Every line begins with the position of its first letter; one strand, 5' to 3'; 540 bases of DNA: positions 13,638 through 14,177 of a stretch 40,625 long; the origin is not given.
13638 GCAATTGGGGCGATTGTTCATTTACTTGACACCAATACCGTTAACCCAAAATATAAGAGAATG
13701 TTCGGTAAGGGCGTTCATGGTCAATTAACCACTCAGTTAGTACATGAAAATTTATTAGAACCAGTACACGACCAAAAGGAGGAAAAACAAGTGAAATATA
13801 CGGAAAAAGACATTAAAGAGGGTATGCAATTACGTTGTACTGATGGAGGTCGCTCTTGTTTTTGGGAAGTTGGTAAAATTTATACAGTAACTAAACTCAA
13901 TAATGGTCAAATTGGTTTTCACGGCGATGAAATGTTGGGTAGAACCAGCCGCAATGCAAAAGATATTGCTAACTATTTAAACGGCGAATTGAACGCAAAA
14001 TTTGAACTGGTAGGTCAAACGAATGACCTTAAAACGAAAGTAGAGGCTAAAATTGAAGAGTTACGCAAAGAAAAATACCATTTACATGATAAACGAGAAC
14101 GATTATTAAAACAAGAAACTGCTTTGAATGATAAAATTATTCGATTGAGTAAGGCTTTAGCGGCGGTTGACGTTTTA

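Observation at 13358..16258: Tandem trio of paralogous early proteins built from a repeated small barrel module plus coiled coil, with duplicated promoter and leader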

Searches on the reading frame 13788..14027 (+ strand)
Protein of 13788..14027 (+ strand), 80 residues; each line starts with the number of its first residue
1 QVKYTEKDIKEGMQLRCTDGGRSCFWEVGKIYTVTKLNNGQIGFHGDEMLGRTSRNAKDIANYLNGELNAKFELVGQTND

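Call 23: predict_structure(alignment_id=A1)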
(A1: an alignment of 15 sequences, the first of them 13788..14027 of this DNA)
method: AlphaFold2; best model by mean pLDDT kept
length: 80 residues; sequences in the alignment: 15
mean_pLDDT: 82.2   pTM: 0.72
mean pLDDT of the five models: 82.2, 81.0, 79.3, 78.2, 76.5
residues with pLDDT >= 90: 39; 70-90: 27; 50-70: 11; < 50: 3
segments of 3 or more residues with pLDDT < 50: 78-80
pLDDT, mean of each block of 10 residues (from residue 1): 88 91 80 86 71 78 91 71
secondary structure, 60 per line:
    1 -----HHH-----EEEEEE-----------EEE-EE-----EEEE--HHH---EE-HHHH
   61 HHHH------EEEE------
elements in order: E14-19 E31-33 E42-45 H57-64 E71-74

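Call 25: search_protein_representatives(alignment_id=A1)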
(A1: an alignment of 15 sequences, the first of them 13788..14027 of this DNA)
Query: 15 sequences, 77 profile positions. Proteins with E-value up to 0.001 (for the whole library): 361; up to 1e-10: 88; up to 1e-30: 17. The best 150 are listed.
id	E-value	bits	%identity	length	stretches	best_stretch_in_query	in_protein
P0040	5.9e-58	208.9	-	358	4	3-75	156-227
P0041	2.9e-55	200.2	-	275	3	2-73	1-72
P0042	1.5e-50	185.1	-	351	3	1-76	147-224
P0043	2.0e-49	181.5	-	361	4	3-74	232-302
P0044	1.2e-47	175.9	-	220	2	1-77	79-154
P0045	1.6e-46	172.3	-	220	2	2-77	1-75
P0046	1.6e-44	165.8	-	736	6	9-56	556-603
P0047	4.4e-42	158.0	-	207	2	2-77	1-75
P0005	9.3e-41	153.8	-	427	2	2-77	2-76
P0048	5.0e-39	148.2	-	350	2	2-77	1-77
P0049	3.1e-38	145.7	-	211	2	1-75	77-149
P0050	1.5e-36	140.3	-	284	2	1-76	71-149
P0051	5.7e-36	138.4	-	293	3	2-73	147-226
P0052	6.1e-36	138.3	-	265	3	2-74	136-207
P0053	3.5e-34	132.7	-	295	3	2-77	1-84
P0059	7.5e-26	106.0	-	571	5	3-57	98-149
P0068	1.3e-22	95.6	-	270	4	8-54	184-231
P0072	4.4e-22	93.9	-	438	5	8-73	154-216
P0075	5.6e-21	90.4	-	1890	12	12-59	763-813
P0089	1.1e-15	73.4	-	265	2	1-77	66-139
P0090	2.2e-15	72.5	-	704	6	13-51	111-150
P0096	1.1e-14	70.2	-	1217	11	2-44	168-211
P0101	1.1e-13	66.9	-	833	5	6-51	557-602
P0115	3.4e-11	59.0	-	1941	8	13-56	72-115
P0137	9.2e-10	54.4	-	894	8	17-53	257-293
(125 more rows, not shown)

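Call 28: search_protein_families(library=pfam, proteins=[P0075, P0096, P0115, P0046, P0059, P0090, P0101, P0137], max_evalue=0.001)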
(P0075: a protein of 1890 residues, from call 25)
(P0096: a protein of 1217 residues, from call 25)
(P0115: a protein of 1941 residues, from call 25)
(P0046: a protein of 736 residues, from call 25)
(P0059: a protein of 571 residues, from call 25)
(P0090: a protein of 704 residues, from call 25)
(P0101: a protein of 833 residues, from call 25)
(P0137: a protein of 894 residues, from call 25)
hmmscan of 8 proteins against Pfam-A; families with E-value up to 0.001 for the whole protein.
P0075 (1890 aa): 1 family
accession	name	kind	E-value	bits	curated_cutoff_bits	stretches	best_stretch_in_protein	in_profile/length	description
PF20111.4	DUF6501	-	2.6e-11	43.6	23.8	0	361-399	22-65/67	Family of unknown function (DUF6501)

P0096 (1217 aa): 2 families
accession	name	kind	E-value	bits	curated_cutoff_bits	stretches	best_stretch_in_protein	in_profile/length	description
PF20111.4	DUF6501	-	1.5e-12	47.6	23.8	0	487-520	13-50/67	Family of unknown function (DUF6501)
PF23896.1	DUF7244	-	5.9e-05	23.5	27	0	233-272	2-41/57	Domain of unknown function (DUF7244)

P0115 (1941 aa): 1 family
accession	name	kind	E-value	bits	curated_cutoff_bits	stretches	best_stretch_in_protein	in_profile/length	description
PF20111.4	DUF6501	-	1e-09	38.5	23.8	0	190-231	3-48/67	Family of unknown function (DUF6501)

P0046 (736 aa): 1 family
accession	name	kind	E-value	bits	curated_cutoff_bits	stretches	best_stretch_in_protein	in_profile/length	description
PF18909.5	dGTP_diPhyd_N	-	4e-24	84.9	27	1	622-720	2-99/99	dATP/dGTP diphosphohydrolase, N-terminal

P0059 (571 aa): 0 families

P0090 (704 aa): 2 families
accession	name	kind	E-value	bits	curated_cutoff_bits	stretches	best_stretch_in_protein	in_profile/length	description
PF20111.4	DUF6501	-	1.8e-20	73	23.8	3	461-497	30-66/67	Family of unknown function (DUF6501)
PF23896.1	DUF7244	-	5.2e-07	30.1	27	0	166-203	2-41/57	Domain of unknown function (DUF7244)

P0101 (833 aa): 2 families
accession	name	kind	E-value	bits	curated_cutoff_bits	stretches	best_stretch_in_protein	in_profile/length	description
PF19586.5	DUF6093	-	6.6e-08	33.3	27.9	0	551-598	68-113/117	Family of unknown function (DUF6093)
PF16325.11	Peptidase_U32_C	-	0.00049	20.6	28.2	0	271-292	27-50/83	Peptidase family U32 C-terminal domain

P0137 (894 aa): 1 family
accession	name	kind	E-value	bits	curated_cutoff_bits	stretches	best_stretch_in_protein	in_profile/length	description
PF20111.4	DUF6501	-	5.7e-06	26.5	23.8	0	256-300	16-65/67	Family of unknown function (DUF6501)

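Call 29: search_protein_families(library=pfam, alignment_id=A1, max_evalue=1)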
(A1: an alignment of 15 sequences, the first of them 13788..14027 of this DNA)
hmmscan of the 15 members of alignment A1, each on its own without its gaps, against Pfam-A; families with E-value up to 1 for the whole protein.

A. member 1, window:13788-14027:+ (80 aa): 1 family
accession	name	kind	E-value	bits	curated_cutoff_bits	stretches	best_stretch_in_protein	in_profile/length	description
PF24703.2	DUF7666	-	0.061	14.2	27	1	15-76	11-62/95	Domain of unknown function (DUF7666)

B. families by the number of members that match (of 15 scanned): 6 families
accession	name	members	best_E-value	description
PF23896.1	DUF7244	5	0.0029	Domain of unknown function (DUF7244)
PF13754.12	Big_3_4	1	0.013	Domain of unknown function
PF19647.4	DUF6150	1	0.034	Family of unknown function (DUF6150)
PF24703.2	DUF7666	1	0.061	Domain of unknown function (DUF7666)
PF09465.16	LBR_tudor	1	0.063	Lamin-B receptor of TUDOR domain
PF02610.21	AraA_N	1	0.12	L-arabinose isomerase N-terminal domain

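Call 33: search_solved_structures(query=A1, max_evalue=10, show_alignments=3)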
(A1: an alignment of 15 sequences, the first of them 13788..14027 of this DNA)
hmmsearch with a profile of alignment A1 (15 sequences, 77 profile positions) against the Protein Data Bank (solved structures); distinct sequences matched with E-value up to 10: 6.
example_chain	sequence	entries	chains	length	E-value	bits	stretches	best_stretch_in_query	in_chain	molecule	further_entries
4zv6_A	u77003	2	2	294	0.23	14.7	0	47-71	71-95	AlphaRep-7 | alpha-Rep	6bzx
1rm6_B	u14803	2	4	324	0.73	13.1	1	16-58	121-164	4-hydroxybenzoyl-CoA reductase beta subunit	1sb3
7pwe_A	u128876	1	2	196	0.87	12.8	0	40-72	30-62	Ferredoxin-thioredoxin reductase subunit B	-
2wp0_A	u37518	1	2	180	1.3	12.2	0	38-66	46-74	HOBA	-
2uvp_A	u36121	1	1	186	1.5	12.1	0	38-66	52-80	HOBA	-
2uvp_B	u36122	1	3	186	1.5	12.1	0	38-66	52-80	HOBA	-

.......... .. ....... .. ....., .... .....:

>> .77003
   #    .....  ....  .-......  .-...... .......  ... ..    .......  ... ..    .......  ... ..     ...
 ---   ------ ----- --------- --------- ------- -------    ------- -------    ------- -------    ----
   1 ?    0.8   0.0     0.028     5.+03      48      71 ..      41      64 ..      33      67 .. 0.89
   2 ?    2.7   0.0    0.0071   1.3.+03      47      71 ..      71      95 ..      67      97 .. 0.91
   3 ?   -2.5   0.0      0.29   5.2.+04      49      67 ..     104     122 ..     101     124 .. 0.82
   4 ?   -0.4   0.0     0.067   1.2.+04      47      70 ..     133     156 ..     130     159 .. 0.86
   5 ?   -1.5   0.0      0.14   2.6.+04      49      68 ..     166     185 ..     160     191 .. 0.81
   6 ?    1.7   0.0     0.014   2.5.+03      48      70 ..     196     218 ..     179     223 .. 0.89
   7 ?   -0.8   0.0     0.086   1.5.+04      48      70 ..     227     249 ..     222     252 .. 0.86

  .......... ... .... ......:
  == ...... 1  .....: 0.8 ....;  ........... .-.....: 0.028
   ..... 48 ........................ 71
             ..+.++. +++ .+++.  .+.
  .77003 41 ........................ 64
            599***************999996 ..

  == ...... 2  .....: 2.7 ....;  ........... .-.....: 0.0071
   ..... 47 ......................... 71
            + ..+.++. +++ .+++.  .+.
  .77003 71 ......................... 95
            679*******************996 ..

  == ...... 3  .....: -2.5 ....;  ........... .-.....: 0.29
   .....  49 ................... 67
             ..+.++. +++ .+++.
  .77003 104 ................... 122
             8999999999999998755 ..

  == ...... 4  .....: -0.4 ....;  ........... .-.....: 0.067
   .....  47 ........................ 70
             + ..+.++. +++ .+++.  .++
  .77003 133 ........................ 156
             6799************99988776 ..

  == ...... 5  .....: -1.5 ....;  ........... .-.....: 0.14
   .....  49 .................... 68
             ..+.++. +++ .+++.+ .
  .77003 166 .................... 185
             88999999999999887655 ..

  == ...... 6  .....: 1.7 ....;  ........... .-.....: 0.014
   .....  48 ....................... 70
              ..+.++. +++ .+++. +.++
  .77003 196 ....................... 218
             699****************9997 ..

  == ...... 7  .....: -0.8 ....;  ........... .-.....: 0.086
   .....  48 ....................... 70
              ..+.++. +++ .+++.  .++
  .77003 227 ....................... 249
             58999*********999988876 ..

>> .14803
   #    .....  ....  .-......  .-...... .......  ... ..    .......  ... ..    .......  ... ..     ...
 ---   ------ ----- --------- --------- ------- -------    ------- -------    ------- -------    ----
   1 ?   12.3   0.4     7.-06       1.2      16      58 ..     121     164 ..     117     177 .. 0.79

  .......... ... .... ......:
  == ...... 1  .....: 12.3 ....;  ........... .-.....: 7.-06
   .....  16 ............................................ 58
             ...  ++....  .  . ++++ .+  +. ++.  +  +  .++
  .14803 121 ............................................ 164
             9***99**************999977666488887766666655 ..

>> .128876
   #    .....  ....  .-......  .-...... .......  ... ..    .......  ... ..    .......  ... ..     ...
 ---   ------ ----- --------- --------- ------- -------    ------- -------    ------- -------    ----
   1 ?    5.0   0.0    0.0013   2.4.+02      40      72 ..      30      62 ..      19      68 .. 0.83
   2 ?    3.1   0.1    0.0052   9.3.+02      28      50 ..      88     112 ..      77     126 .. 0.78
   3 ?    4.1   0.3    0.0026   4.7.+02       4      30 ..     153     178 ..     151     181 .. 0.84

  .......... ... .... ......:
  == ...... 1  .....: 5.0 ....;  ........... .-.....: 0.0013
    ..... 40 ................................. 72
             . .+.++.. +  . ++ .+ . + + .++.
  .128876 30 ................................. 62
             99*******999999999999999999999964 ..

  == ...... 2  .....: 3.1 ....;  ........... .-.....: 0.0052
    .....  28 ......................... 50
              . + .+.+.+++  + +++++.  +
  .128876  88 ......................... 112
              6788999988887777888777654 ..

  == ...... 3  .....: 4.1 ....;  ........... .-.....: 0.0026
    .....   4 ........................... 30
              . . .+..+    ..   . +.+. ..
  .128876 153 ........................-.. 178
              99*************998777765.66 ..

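Call 38: list_cluster_members(proteins=[P0075, P0096, P0115, P0046, P0059, P0068, P0072, P0090, P0040, P0041])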
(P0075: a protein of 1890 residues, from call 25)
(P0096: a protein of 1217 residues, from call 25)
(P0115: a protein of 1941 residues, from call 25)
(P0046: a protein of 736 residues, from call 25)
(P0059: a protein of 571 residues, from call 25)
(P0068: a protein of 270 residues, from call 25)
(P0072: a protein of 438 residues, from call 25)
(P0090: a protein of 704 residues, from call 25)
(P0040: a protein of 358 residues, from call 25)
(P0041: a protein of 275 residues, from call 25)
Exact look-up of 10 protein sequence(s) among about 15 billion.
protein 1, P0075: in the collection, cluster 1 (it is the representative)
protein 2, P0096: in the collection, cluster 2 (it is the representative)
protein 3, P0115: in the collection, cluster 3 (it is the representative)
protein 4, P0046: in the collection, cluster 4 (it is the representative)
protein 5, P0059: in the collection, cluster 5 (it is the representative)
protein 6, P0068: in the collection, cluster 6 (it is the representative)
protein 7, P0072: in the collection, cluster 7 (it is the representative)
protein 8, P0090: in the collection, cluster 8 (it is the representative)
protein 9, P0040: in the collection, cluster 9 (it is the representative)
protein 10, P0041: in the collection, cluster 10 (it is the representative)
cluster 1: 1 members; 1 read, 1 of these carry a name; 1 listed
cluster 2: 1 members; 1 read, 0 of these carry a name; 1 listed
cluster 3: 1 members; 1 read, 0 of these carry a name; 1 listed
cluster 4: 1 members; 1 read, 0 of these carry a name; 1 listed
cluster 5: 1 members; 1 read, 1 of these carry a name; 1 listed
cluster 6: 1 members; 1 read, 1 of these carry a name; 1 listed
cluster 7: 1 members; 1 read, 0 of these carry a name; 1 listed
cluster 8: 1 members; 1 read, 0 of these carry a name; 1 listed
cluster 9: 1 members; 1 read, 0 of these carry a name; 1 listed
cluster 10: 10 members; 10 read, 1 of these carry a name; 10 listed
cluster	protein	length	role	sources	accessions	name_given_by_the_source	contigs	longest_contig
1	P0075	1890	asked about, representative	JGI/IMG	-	hypothetical protein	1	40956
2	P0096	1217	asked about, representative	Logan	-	-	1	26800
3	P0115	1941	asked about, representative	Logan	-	-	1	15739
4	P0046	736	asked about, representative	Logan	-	-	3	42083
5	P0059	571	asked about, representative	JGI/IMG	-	hypothetical protein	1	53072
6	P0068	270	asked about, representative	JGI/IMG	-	hypothetical protein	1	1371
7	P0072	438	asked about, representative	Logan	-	-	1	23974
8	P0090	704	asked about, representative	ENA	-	-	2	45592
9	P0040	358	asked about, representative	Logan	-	-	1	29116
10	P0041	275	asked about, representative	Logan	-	-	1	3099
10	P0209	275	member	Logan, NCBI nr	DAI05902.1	MAG TPA: hypothetical protein [Herelleviridae sp.]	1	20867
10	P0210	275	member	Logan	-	-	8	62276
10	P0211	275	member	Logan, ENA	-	-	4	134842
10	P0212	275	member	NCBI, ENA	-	-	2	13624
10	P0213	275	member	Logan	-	-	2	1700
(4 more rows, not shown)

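Call 46: fold_search(model_id=the predicted structure, library=viral)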
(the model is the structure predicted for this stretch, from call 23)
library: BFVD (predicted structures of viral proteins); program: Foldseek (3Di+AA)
matches with E <= 10: 681; with E <= 0.001: 9
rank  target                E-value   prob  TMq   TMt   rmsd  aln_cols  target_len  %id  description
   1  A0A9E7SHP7            1.3e-07  1.00  0.87  0.36   1.7        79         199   40  Uncharacterized protein [Enterococcus phage Sw5]
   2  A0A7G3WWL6            1.8e-07  1.00  0.85  0.27   1.5        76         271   49  (no name in the UniProt tables at hand)
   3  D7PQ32                7.5e-07  1.00  0.82  0.51   2.2        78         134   37  (no name in the UniProt tables at hand)
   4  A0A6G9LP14            3.7e-06  1.00  0.82  0.50   2.3        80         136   35  Uncharacterized protein [Enterococcus phage nattely]
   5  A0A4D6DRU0            3.7e-06  1.00  0.82  0.34   2.1        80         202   30  Uncharacterized protein [Enterococcus phage vB_EfaP_Ef7.3]
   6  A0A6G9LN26            3.9e-06  1.00  0.83  0.83   2.3        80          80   31  (no name in the UniProt tables at hand)
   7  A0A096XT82            4.5e-06  1.00  0.82  0.38   2.0        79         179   29  Uncharacterized protein [Enterococcus phage ECP3]
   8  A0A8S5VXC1            8.2e-06  1.00  0.83  0.26   2.6        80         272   34  (no name in the UniProt tables at hand)
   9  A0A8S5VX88            8.2e-06  1.00  0.80  0.83   1.8        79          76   37  (no name in the UniProt tables at hand)
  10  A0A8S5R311            1.4e-03  1.00  0.65  0.38   2.2        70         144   23  Flagellar and Swarming motility protein [Siphoviridae sp. ctu8P6]
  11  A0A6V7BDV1            1.4e-03  1.00  0.64  0.25   2.2        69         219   26  (no name in the UniProt tables at hand)
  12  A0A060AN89            1.7e-03  1.00  0.58  0.35   3.9        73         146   20  Uncharacterized protein [Enterococcus phage IME-EFm1]
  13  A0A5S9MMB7            1.8e-03  1.00  0.60  0.75   2.7        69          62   23  Uncharacterized protein [Enterococcus phage vB_EfaS-DELF1]
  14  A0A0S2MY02            4.1e-03  1.00  0.58  0.27   3.8        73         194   26  (no name in the UniProt tables at hand)
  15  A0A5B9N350            4.1e-03  1.00  0.46  0.53   5.1        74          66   23  (no name in the UniProt tables at hand)
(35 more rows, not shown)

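Call 49: search_dna_similar(query=window:13788-14027:+, collection=phages, mode=protein, max_evalue=0.001, max_rows=60, rows=spread)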
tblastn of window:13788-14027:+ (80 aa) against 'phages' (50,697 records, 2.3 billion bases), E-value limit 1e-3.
Records with a match: 121; places in all: 187; records where one place covers at least 80% of the query: 95.
Best place of each record, by identity: 90-95% 1; 60-80% 3; <60% 117.
By first word of the organism name: Enterococcus 118; Streptococcus 2; phage 1.
By host as written in the record: Enterococcus faecalis 36; Enterococcus sp. 13; Enterococcus faecium 9; - 8; Enterococcus faecalis ATCC 29212 5; Enterococcus faecalis ATCC 700802 / V583 4; Enterococcus faecalis ATCC 33186 3; Enterococcus faecalis 6 3; and 29 more.
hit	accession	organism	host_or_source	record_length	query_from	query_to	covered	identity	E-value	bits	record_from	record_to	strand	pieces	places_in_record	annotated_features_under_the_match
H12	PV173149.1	Enterococcus phage_vB_CECAV_A40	Enterococcus cecorum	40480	1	79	99%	92.4%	5e-43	152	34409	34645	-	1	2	hypothetical protein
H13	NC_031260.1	Enterococcus phage Ec-ZZ2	Enterococcus faecium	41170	1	77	96%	49.4%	1e-13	69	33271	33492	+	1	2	hypothetical protein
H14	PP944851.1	Enterococcus phage PMBT56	Enterococcus sp. L2-248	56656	2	75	93%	51.4%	4e-15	73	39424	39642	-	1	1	hypothetical protein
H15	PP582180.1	Enterococcus phage vB_Efs8_KEN04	Enterococcus faecalis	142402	1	77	96%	48.1%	8e-13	67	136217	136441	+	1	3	hypothetical protein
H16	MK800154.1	Enterococcus phage Entf1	Enterococcus faecalis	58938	2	75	93%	50.0%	1e-12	66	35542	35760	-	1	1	putative cytidine deaminase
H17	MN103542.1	Enterococcus phage vB_EfaS_EF1c55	Enterococcus faecalis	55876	2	77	95%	48.7%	2e-14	71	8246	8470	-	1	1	hypothetical protein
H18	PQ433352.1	Enterococcus phage vB_LilEfe_55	Enterococcus faecalis 95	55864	2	77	95%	48.7%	2e-14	71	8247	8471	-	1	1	hypothetical protein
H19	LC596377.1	Enterococcus phage phi EF7H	Enterococcus faecalis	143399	1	75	94%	49.3%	7e-13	67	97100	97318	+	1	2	hypothetical protein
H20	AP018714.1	Enterococcus phage phiEF17H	-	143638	1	75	94%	49.3%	7e-13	67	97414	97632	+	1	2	putative cytidine deaminase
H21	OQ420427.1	Enterococcus phage 53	Enterococcus sp.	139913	1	75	94%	49.3%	8e-13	67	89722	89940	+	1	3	hypothetical protein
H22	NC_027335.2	Enterococcus phage ECP3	Enterococcus faecalis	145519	1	75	94%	49.3%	9e-13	67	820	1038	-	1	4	putative cytidine deaminase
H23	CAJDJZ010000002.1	Enterococcus phage vB_EfaH_149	Zamorano cheese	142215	1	75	94%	49.3%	1e-12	66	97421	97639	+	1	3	hypothetical protein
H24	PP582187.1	Enterococcus phage vB_Efs6_KEN16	Enterococcus faecalis 6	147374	1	75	94%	49.3%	1e-12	66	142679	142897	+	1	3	hypothetical protein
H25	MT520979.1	Enterococcus phage vB_EfaS-271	Enterococcus faecalis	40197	1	67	84%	54.4%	4e-15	74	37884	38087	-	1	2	tail length tape-measure protein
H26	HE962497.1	Streptococcus phage SP-QS1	Streptococcus pneumoniae D39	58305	2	75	93%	48.6%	2e-13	68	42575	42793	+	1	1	gp64: putative cytidine deaminase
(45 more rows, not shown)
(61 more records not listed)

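Call 82: find_encoding_contigs(protein=P0075, flank=8000, max_places=1)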
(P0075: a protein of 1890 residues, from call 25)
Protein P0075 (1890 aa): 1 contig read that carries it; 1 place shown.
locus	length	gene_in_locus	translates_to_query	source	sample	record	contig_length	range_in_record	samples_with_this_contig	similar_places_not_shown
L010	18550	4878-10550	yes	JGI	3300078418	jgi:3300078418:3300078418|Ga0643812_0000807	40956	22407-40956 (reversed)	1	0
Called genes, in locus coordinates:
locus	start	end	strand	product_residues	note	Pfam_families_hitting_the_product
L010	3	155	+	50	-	?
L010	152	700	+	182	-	-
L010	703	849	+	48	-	-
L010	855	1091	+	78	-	-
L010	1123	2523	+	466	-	PF02861:Clp_N, PF00158:Sigma54_activat (weak), PF00004:AAA (weak), PF07724:AAA_2, PF07728:AAA_5, PF10431:ClpB_D2-small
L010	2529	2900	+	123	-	-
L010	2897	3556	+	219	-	-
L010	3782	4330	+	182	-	PF13424:TPR_12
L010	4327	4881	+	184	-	PF07719:TPR_2 (faint)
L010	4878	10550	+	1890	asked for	PF20111:DUF6501 (faint)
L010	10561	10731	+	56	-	-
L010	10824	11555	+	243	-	-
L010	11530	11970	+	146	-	-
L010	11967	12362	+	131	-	PF01844:HNH, PF14279:HNH_5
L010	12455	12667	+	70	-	-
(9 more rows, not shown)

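Call 89: search_protein_families(library=phrogs, proteins=[P0089], max_evalue=0.001)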
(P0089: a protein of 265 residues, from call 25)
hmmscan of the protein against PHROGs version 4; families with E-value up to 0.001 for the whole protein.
P0089 (265 aa): 4 families
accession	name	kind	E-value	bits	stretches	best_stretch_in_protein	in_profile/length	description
phrog_3523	-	unknown function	3.2e-41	142.7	1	66-264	132-314/315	-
phrog_27436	-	unknown function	1.3e-12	48.4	1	1-66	1-70/70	-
phrog_13516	-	unknown function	1.3e-05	26.3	1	67-104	2-37/90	-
phrog_24228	-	unknown function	0.00019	22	0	23-111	102-193/236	-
